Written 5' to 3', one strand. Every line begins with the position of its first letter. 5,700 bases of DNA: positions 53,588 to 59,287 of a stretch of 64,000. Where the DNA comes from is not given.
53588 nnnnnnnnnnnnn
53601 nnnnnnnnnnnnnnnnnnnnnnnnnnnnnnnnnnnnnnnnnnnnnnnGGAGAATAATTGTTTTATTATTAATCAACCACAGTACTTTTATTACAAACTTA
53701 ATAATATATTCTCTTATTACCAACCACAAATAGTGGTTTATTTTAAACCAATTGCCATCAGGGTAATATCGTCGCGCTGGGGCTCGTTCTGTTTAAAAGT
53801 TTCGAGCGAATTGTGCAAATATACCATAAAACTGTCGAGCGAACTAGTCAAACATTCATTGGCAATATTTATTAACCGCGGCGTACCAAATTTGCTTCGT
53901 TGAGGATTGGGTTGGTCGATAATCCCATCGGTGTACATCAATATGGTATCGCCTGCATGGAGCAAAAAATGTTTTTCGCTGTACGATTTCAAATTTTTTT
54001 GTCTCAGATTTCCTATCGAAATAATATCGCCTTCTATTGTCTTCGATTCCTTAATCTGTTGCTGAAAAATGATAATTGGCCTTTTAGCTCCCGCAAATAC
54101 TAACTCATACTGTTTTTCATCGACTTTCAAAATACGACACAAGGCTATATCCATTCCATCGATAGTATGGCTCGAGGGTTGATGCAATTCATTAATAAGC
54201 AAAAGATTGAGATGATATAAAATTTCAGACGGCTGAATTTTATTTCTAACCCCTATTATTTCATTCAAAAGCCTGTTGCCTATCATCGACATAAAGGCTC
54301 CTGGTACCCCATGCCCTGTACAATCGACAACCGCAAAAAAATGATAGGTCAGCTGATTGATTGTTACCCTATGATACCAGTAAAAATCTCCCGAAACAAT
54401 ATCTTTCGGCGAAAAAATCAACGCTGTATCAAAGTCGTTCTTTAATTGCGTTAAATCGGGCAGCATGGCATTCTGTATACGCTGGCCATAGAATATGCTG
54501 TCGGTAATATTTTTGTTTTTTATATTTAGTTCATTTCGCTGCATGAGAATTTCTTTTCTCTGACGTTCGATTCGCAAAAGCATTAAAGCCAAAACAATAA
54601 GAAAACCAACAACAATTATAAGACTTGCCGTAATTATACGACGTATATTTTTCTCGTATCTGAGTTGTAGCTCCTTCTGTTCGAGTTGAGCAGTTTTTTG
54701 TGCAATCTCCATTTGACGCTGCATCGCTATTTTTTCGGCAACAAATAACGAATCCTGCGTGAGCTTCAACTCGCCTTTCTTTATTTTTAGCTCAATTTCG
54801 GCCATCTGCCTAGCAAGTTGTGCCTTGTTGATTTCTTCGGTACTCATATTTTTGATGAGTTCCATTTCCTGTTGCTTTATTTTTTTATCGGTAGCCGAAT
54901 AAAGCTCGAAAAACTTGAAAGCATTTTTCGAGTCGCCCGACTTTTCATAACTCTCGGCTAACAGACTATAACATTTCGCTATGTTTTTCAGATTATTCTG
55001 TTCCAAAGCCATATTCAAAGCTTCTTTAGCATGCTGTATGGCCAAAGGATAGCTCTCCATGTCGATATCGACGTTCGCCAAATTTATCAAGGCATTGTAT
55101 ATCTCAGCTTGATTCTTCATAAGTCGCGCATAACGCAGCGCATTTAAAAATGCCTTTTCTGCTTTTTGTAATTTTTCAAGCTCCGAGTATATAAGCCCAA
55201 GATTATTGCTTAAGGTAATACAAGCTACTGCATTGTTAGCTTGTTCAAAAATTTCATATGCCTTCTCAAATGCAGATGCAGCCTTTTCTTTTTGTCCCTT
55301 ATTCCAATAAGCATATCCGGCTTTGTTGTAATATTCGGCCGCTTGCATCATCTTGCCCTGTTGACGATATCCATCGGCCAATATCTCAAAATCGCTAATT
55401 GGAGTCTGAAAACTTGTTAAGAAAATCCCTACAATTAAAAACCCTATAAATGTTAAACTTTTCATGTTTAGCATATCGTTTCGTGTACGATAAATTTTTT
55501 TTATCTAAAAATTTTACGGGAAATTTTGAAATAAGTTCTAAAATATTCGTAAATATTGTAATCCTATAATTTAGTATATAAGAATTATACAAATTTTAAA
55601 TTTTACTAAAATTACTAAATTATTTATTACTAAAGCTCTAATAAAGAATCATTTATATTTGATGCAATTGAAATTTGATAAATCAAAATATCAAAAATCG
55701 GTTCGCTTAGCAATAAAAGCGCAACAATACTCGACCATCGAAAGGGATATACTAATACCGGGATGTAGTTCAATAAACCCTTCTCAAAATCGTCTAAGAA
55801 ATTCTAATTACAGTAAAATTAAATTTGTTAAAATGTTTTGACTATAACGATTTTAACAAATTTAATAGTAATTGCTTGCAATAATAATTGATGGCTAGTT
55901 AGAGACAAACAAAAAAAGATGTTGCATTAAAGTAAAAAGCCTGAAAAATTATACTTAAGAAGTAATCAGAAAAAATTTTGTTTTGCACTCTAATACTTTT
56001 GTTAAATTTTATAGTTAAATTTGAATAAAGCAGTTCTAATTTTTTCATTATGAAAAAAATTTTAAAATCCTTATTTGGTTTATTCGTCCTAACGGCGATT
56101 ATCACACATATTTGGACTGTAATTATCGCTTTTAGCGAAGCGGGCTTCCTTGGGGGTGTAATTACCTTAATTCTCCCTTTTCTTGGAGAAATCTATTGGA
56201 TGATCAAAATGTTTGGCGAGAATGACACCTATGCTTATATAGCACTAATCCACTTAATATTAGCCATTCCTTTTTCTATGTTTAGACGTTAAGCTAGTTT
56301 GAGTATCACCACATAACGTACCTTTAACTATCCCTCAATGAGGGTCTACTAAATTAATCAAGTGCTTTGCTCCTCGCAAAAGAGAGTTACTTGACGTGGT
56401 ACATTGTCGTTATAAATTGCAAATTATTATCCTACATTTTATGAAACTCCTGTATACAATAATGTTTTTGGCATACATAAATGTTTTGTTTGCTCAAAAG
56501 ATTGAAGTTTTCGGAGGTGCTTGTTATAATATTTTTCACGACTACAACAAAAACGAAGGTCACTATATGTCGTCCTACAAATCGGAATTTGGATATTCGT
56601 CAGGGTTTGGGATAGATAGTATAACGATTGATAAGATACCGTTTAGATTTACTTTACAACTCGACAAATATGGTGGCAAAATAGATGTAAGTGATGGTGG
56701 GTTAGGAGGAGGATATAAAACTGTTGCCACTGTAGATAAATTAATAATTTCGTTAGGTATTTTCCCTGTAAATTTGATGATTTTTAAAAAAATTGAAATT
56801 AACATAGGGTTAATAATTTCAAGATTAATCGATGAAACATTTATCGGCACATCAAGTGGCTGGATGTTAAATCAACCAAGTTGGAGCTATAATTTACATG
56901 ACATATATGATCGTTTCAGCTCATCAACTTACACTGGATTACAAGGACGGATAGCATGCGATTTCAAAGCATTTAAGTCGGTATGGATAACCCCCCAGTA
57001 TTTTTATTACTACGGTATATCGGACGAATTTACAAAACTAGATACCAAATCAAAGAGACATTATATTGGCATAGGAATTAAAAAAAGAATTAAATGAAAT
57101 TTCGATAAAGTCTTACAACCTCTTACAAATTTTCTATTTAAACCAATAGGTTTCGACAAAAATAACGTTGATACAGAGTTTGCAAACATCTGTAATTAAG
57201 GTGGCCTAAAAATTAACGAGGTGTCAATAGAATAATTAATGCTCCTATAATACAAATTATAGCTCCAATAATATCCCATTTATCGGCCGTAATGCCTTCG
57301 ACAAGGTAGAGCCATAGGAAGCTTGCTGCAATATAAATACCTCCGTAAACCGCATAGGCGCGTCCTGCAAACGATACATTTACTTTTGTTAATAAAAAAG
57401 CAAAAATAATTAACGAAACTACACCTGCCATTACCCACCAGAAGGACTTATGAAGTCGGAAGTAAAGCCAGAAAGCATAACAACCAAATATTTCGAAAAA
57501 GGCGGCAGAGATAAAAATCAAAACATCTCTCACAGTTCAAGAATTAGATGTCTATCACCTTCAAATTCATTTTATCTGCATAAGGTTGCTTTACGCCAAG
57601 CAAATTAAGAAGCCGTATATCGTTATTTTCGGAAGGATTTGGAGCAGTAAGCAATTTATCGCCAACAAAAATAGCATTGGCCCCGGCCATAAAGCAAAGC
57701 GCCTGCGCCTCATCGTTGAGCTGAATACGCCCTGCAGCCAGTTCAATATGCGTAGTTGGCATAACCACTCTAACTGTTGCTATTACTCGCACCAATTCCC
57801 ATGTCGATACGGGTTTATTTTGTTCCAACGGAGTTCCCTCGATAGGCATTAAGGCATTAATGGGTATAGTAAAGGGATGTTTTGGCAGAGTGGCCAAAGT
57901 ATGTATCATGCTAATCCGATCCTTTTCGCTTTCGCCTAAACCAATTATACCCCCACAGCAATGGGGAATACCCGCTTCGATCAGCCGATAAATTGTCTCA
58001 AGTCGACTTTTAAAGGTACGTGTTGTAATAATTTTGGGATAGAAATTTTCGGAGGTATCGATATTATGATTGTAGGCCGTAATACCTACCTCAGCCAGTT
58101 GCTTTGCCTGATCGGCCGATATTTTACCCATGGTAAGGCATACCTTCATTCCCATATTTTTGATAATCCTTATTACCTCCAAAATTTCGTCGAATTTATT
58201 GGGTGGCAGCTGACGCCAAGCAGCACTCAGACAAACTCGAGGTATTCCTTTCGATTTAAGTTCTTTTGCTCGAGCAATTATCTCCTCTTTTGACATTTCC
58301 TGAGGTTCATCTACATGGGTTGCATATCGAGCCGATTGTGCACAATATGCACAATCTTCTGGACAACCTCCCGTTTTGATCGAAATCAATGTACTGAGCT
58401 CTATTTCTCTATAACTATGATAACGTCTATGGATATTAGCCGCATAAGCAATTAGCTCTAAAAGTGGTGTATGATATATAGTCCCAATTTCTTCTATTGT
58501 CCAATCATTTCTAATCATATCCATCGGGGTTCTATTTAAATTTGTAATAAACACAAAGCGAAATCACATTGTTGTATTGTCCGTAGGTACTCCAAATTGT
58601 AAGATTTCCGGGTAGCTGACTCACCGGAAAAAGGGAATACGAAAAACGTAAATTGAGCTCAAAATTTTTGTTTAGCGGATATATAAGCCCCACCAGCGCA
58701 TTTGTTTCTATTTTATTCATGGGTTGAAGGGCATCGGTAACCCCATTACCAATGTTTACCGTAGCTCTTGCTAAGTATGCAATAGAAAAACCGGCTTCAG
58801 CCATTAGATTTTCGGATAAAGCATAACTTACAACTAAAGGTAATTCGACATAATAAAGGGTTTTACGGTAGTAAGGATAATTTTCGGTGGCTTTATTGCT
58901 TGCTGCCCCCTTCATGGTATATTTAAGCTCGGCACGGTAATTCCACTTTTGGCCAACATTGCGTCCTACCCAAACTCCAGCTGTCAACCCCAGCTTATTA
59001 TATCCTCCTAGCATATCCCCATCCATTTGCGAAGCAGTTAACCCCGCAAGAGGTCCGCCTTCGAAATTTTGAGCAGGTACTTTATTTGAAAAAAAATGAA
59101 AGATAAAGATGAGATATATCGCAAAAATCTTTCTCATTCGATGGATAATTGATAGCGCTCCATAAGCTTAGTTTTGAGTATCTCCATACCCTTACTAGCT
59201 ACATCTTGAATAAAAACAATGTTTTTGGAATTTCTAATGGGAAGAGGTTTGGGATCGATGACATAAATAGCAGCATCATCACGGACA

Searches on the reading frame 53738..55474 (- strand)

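Call 60: search_protein_families(library=pfam, proteins=[window:53738-55474:-], max_evalue=0.00001)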
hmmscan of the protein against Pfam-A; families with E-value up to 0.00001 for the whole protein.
window:53738-55474:- (578 aa): 7 families
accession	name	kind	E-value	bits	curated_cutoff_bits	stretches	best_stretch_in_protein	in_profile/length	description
PF07228.17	SpoIIE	-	5.8e-25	88.8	25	1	379-576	6-190/192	Stage II sporulation protein E (SpoIIE)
PF13424.12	TPR_12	-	8.4e-15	55.2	30.1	2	125-191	2-70/77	Tetratricopeptide repeat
PF13181.12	TPR_8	-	4.1e-10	39.5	25.7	0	46-75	1-30/34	Tetratricopeptide repeat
PF07719.23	TPR_2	-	7.1e-10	38.7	27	0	46-77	1-32/34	Tetratricopeptide repeat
PF00515.34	TPR_1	-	8.5e-09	35.3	27.8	0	90-114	5-29/34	Tetratricopeptide repeat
PF14938.12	SNAP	-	2e-06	27.9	25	1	29-211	58-242/282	Soluble NSF attachment protein, SNAP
PF13374.12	TPR_10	-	8.6e-06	26.1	27.5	0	46-80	2-36/42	Tetratricopeptide repeat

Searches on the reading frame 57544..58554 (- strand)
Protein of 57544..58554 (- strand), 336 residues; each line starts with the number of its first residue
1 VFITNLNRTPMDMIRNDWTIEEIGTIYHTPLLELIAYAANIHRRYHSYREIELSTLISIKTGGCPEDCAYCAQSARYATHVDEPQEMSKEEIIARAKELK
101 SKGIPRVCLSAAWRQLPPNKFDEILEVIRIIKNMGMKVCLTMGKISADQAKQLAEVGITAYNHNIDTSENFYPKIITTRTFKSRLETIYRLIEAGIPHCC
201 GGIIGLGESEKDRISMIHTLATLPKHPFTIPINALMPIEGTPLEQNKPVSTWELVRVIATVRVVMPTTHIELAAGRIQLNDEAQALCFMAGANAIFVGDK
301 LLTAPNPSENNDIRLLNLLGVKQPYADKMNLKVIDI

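Call 61: search_protein_families(library=pfam, proteins=[window:57544-58554:-], max_evalue=0.00001)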
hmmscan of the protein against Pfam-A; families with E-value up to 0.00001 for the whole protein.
window:57544-58554:- (336 aa): 2 families
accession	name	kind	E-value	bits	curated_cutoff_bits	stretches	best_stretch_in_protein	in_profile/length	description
PF06968.18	BATS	-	1.1e-26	93.3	22.2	1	231-321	1-87/88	Biotin and Thiamin Synthesis associated domain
PF04055.27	Radical_SAM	-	7.1e-26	91.8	29.5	1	59-218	2-164/166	Radical SAM superfamily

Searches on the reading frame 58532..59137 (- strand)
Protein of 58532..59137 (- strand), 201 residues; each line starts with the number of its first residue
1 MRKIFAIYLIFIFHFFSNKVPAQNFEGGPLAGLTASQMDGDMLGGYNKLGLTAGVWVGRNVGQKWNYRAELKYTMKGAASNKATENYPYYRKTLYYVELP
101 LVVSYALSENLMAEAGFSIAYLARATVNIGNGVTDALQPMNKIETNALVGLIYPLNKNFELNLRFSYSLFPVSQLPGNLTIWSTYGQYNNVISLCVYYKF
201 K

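Call 61: search_protein_families(library=pfam, proteins=[window:58532-59137:-], max_evalue=0.00001)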
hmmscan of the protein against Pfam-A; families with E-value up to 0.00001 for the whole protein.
window:58532-59137:- (201 aa): 2 families
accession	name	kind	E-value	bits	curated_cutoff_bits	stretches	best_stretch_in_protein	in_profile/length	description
PF13568.12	OMP_b-brl_2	-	6.1e-12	46.4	27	1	22-173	2-174/175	Outer membrane protein beta-barrel domain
PF13505.12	OMP_b-brl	-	4.8e-07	30.5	28.7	1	16-200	9-175/175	Outer membrane protein beta-barrel domain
